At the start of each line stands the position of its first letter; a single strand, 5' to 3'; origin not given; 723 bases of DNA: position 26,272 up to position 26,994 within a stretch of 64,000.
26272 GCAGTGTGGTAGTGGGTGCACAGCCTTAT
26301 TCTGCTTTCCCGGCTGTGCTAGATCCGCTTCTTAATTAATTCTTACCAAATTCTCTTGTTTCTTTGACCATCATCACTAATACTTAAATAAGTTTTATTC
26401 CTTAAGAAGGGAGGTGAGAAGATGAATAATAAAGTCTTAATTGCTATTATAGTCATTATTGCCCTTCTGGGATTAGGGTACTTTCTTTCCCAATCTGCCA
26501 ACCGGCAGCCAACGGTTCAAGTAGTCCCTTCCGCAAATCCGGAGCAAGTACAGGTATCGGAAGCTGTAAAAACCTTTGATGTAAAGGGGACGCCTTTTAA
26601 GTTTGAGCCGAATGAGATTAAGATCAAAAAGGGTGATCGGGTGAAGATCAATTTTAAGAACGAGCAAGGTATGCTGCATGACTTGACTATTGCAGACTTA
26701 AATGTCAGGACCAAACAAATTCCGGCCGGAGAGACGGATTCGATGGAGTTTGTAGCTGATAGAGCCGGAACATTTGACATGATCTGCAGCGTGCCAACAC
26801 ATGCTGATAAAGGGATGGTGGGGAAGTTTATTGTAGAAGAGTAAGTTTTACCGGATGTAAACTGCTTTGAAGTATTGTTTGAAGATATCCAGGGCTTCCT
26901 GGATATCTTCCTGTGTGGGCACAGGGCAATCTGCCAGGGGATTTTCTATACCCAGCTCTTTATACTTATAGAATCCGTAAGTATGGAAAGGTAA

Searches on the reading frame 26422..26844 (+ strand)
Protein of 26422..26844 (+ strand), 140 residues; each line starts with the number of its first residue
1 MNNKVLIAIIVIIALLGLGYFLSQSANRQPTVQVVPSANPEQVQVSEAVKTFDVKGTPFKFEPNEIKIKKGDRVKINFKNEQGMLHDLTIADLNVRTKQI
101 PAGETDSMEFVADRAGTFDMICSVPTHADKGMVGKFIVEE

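Call 64: search_protein_families(library=pfam, proteins=[window:26422-26844:+], max_evalue=0.01)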
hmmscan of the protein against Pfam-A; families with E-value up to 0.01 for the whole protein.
window:26422-26844:+ (140 aa): 7 families
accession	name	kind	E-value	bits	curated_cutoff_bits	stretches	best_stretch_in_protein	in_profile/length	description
PF13473.12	Cupredoxin_1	-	3.5e-14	53.1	27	1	42-135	16-101/104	Cupredoxin-like domain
PF00127.26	Copper-bind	-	1.9e-10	41.5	21.2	1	53-139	6-99/99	Copper binding proteins, plastocyanin/azurin family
PF07731.20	Cu-oxidase_2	-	5.4e-08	33.1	20.4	1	97-139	92-134/137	Multicopper oxidase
PF06525.17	SoxE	-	8.3e-05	22.6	21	0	96-138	96-138/149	Sulfocyanin (SoxE) domain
PF14221.11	DUF4330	-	0.0043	17.6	27.6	1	6-127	20-129/167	Domain of unknown function (DUF4330)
PF07732.21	Cu-oxidase_3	-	0.0045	17.5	21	0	64-139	27-115/119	Multicopper oxidase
PF08138.16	Sex_peptide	-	0.0075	16.8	25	0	4-41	2-39/55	Sex peptide (SP) family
